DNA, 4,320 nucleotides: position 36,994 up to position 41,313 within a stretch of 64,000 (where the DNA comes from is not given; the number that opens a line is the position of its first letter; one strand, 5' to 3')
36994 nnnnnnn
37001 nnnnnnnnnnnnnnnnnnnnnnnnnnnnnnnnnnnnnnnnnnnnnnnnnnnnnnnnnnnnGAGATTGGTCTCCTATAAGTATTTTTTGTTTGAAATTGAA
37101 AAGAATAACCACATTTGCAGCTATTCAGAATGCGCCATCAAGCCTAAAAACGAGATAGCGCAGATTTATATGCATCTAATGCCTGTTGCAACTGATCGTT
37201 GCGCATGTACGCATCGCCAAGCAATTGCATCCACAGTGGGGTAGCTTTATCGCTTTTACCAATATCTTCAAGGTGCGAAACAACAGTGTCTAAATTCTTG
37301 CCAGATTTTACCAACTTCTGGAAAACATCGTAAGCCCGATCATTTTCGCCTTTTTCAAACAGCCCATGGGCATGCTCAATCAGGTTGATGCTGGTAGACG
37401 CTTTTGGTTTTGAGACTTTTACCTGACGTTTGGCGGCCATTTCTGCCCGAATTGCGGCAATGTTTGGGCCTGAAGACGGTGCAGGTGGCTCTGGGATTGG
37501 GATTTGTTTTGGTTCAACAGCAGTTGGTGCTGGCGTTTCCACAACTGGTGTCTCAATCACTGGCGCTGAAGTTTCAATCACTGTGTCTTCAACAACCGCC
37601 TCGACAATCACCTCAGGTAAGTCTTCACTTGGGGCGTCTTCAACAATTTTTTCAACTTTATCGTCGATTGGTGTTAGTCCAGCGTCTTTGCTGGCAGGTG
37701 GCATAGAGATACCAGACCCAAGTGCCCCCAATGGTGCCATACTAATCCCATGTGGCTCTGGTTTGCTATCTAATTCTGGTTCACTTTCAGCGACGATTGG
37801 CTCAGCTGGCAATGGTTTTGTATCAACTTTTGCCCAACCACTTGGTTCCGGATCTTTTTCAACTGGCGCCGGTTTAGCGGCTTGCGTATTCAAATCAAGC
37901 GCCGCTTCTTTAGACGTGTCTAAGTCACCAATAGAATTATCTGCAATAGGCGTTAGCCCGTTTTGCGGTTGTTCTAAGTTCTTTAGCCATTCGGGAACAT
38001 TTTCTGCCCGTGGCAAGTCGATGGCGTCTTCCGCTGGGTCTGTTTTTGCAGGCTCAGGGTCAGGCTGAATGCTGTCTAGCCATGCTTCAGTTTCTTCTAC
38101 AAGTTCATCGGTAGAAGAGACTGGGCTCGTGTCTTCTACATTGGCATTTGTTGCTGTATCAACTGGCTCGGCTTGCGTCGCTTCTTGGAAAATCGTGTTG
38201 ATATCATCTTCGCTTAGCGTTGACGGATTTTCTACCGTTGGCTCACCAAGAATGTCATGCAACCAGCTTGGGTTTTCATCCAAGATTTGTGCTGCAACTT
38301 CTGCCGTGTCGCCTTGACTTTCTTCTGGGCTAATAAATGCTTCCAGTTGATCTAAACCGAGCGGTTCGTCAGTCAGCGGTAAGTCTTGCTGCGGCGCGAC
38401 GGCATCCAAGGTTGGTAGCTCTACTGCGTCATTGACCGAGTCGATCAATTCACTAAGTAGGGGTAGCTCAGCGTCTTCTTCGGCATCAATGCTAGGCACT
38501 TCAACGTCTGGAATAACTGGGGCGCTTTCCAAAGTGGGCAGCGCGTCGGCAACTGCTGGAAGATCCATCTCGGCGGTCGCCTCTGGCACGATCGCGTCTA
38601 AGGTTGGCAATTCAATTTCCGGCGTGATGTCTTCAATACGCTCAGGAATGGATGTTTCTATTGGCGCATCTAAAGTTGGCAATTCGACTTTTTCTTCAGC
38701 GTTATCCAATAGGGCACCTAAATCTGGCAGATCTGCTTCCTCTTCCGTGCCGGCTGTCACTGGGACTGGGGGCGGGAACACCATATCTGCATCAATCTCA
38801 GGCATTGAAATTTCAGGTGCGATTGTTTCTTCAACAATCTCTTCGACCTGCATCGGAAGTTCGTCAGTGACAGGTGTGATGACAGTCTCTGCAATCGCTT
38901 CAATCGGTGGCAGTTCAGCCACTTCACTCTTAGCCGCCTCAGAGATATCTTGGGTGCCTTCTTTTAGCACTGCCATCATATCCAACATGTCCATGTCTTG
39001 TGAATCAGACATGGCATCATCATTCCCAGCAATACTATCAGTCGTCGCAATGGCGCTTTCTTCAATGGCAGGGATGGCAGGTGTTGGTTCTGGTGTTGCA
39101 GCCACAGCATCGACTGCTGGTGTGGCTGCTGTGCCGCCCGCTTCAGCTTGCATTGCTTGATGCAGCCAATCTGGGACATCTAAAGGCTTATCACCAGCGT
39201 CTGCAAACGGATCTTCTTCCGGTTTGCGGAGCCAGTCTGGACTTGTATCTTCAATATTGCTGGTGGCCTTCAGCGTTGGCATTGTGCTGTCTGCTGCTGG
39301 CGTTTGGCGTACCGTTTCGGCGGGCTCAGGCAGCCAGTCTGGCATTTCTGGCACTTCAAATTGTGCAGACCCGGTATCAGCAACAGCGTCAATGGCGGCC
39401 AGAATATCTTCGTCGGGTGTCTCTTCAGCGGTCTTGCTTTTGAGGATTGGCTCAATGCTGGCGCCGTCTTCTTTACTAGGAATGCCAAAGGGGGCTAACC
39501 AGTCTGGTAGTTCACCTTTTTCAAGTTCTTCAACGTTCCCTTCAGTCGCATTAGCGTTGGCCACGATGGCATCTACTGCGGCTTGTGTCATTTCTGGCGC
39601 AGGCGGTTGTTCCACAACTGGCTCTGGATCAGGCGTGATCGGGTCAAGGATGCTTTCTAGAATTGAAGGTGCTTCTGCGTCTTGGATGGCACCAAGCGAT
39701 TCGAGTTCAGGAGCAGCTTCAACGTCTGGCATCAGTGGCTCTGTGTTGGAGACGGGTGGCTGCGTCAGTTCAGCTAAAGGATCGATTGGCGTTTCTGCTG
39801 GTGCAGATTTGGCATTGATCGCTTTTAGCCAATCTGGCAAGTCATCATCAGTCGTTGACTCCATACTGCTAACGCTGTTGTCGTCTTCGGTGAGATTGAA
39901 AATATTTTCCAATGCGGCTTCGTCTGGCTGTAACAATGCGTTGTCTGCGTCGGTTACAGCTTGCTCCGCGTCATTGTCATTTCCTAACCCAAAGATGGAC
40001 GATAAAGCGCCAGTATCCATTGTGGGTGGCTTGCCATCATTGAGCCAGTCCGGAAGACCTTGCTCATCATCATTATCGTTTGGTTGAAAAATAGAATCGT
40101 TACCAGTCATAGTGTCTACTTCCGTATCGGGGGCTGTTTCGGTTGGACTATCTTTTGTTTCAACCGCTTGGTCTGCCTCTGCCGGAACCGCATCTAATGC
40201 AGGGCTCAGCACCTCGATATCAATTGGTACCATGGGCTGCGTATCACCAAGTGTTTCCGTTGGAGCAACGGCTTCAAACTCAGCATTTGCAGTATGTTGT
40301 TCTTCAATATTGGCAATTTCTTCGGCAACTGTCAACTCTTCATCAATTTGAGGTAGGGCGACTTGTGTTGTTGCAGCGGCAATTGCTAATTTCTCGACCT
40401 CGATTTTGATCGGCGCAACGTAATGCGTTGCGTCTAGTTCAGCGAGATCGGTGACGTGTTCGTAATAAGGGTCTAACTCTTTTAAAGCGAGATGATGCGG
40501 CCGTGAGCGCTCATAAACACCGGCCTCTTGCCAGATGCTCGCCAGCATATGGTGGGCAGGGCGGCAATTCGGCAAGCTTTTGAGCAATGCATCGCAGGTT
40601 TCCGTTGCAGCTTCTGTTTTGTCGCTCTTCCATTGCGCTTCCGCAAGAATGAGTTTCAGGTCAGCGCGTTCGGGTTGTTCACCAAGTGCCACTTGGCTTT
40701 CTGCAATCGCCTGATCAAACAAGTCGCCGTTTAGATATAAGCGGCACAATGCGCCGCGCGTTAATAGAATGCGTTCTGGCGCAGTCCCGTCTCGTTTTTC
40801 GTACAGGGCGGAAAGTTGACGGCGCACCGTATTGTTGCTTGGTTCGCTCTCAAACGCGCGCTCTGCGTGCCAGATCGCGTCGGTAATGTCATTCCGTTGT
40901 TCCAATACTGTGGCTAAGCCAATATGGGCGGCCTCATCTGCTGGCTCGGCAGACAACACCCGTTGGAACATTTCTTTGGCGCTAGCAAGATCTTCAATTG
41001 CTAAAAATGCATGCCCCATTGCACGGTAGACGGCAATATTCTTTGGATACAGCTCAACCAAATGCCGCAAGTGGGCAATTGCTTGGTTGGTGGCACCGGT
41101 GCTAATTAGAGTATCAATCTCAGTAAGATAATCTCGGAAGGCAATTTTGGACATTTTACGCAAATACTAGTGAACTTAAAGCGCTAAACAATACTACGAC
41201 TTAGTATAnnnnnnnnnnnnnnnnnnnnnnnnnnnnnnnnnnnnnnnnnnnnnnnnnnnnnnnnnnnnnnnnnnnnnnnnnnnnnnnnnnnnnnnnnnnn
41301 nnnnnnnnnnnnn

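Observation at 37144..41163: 1339-aa TPR protein whose ~1000-aa acidic core carries nine P-D-W-L-type motifs and ELPTLDA repeats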

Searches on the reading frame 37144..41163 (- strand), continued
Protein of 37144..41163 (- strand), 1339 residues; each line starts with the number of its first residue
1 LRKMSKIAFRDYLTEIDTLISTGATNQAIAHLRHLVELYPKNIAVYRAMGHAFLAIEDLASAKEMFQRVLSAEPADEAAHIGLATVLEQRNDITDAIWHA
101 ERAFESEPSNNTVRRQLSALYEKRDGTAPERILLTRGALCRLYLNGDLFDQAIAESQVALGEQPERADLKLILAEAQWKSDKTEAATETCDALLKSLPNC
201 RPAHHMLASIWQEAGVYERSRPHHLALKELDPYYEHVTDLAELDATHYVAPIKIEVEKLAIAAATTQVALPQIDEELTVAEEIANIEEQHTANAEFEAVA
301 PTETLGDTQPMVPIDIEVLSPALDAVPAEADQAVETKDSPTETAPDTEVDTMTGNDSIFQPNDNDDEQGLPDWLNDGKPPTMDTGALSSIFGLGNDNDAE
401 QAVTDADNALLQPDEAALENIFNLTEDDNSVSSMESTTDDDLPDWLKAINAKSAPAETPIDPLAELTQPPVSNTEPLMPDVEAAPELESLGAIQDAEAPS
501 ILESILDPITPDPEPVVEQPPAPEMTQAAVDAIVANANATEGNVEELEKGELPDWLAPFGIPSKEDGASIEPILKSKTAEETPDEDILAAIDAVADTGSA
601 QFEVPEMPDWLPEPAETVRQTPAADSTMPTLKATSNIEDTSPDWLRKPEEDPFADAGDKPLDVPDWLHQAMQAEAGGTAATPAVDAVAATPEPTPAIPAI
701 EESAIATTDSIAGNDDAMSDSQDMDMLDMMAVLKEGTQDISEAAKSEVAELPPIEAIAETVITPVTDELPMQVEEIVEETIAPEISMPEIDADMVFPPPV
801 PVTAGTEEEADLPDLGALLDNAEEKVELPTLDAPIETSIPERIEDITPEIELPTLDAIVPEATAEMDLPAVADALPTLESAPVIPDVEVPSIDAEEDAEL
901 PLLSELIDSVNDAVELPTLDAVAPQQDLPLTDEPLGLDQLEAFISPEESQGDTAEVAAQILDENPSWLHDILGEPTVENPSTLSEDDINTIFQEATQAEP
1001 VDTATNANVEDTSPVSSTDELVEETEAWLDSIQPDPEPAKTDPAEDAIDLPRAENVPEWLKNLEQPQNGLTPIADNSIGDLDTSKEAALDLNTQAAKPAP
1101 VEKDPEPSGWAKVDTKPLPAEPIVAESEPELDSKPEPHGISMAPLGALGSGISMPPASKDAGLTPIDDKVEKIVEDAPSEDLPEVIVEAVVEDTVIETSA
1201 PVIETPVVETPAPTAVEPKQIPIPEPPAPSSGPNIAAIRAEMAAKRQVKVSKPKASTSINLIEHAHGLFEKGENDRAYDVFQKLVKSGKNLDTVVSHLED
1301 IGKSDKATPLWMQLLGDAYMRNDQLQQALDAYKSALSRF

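Call 19: find_encoding_contigs(protein=P0076, flank=8000, max_places=1)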
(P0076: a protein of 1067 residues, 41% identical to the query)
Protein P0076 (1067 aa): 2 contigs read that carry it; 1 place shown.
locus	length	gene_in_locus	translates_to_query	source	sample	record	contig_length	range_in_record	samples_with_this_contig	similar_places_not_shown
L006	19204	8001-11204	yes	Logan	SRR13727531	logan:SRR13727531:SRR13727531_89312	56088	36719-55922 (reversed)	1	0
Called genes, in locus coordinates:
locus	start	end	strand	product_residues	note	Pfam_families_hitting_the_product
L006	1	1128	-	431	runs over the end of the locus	?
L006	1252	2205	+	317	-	PF13793:Pribosyltran_N, PF00156:Pribosyltran, PF14572:Pribosyl_synth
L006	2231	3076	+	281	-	PF02645:DegV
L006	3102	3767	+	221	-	PF00849:PseudoU_synth_2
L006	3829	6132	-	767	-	PF03030:H_PPase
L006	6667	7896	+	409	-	PF03979:Sigma70_r1_1, PF00140:Sigma70_r1_2, PF04542:Sigma70_r2, PF04539:Sigma70_r3, PF04545:Sigma70_r4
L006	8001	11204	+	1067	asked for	PF00515:TPR_1 (faint), PF07719:TPR_2 (faint), PF13174:TPR_6 (faint), PF13424:TPR_12 (faint), PF13428:TPR_14 (faint), PF13432:TPR_16 (faint), PF14559:TPR_19 (weak), PF23914:TPR_CcmH_CycH (faint)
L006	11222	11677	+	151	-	PF00334:NDK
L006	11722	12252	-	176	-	PF03551:PadR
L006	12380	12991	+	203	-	PF00719:Pyrophosphatase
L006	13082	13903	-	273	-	PF03976:PPK2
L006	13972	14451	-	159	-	PF00581:Rhodanese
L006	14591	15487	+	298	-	-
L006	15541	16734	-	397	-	PF16158:N_BRCA1_IG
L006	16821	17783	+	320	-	PF01207:Dus, PF00977:His_biosynth (weak)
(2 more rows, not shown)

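Call 29: search_protein_families(library=ncbifam, proteins=[window:37144-41163:-], max_evalue=0.001)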
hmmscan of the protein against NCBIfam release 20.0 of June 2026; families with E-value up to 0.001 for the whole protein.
window:37144-41163:- (1339 aa): 10 families
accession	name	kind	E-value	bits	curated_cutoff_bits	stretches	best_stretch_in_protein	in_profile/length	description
TIGR02917.1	PEP_TPR_lipo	equivalog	7.4e-19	67.1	312.2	1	18-213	440-647/899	XrtA/PEP-CTERM system TPR-repeat protein PrsT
NF040959.1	MamA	equivalog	2.5e-13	49.9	200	1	18-124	46-152/204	magnetosome protein MamA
NF033920.0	C39_PA2778_fam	equivalog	6.1e-09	35.7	150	1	10-107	157-254/255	PA2778 family cysteine peptidase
TIGR02521.1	type_IV_pilW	equivalog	4.9e-08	32.8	154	1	21-105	43-127/234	type IV pilus biogenesis/stability protein PilW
TIGR00540.1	TPR_hemY_coli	hypoth_equivalog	5.1e-07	28.8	142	1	22-96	305-378/385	heme biosynthesis-associated TPR protein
NF052415.1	T3SS_chap_SctY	equivalog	3e-06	27.7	70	0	141-221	14-97/106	type III secretion apparatus assembly chaperone SctY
TIGR02552.1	LcrH_SycD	equivalog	0.00025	20.8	104.8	0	31-105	6-80/136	SycD/LcrH family type III secretion system chaperone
NF008520.0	PRK11447.1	equivalog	0.00028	18.8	858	1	49-124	357-432/1157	cellulose synthase complex outer membrane protein BcsC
TIGR02795.1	tol_pal_ybgF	equivalog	0.00039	21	90.1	0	16-83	9-82/119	tol-pal system protein YbgF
NF052400.1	M48_BAM_BepA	equivalog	0.00084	18.2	570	0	20-130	318-428/483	beta-barrel assembly-enhancing protease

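Call 58: predict_structure(alignment_id=A3)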
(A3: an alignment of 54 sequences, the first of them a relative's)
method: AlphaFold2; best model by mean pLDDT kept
length: 776 residues; sequences in the alignment: 54
mean_pLDDT: 69.5   pTM: 0.47
mean pLDDT of the five models: 69.5, 69.5, 68.6, 66.8, 64.6
residues with pLDDT >= 90: 335; 70-90: 63; 50-70: 83; < 50: 295
segments of 3 or more residues with pLDDT < 50: 273-285, 291-305, 322-350, 358-381, 386-407, 410-431, 489-499, 508-530, 544-559, 567-590, 597-613, 618-627, 633-654, 656-661, 663-692
pLDDT, mean of each block of 10 residues (from residue 1): 94 98 97 97 98 97 97 98 98 98 97 98 96 97 98 98 98 98 98 97 97 92 98 96 96 93 67 43 47 42 53 77 37 34 36 57 36 38 48 33 39 36 40 63 84 75 59 72 65 40 48 41 40 74 47 41 50 38 41 50 37 48 41 46 39 42 40 39 37 77 96 98 96 97 98 98 98 96
secondary structure, 60 per line:
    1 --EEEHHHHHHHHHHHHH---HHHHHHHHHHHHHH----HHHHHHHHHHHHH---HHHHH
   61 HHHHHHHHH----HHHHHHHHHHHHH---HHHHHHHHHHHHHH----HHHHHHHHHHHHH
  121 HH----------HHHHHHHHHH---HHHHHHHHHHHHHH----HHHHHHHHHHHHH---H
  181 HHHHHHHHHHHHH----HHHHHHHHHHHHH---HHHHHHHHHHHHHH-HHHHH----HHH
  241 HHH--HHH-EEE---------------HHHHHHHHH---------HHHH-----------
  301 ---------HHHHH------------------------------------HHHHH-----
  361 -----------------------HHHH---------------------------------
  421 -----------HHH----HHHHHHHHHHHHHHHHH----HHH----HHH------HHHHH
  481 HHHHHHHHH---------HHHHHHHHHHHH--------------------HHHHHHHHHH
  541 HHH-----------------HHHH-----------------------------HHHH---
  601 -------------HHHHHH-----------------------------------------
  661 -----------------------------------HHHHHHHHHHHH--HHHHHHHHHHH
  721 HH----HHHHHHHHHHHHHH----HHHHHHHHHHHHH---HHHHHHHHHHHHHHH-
elements in order (helices of 4 or more, strands of 3 or more residues): E3-5 H6-18 H22-35 H40-52 H56-69 H74-86 H90-103 H108-122 H133-142 H146-159 H164-176 H180-193 H198-210 H214-227 H229-233 H238-243 E250-252 H268-276 H286-289 H310-314 H351-355 H384-387 H439-455 H476-489 H499-510 H531-543 H561-564 H594-597 H614-619 H696-707 H710-722 H727-740 H745-757 H761-775

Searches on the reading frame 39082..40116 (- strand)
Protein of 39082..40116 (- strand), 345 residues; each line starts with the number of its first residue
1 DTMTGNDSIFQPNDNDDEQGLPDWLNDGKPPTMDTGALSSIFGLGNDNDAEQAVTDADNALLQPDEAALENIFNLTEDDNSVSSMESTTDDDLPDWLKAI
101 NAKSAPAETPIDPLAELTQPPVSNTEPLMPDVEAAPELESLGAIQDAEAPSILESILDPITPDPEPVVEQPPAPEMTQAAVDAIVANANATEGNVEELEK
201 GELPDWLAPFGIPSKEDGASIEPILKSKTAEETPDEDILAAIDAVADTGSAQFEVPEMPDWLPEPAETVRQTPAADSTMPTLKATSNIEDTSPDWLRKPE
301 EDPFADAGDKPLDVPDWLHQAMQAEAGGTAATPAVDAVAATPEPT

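Call 12: find_homologous_proteins(query=window:39082-40116:-, max_evalue=10)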
Query seq(345 aa): 8000 candidates shared short words with the query, none scored E <= 10.
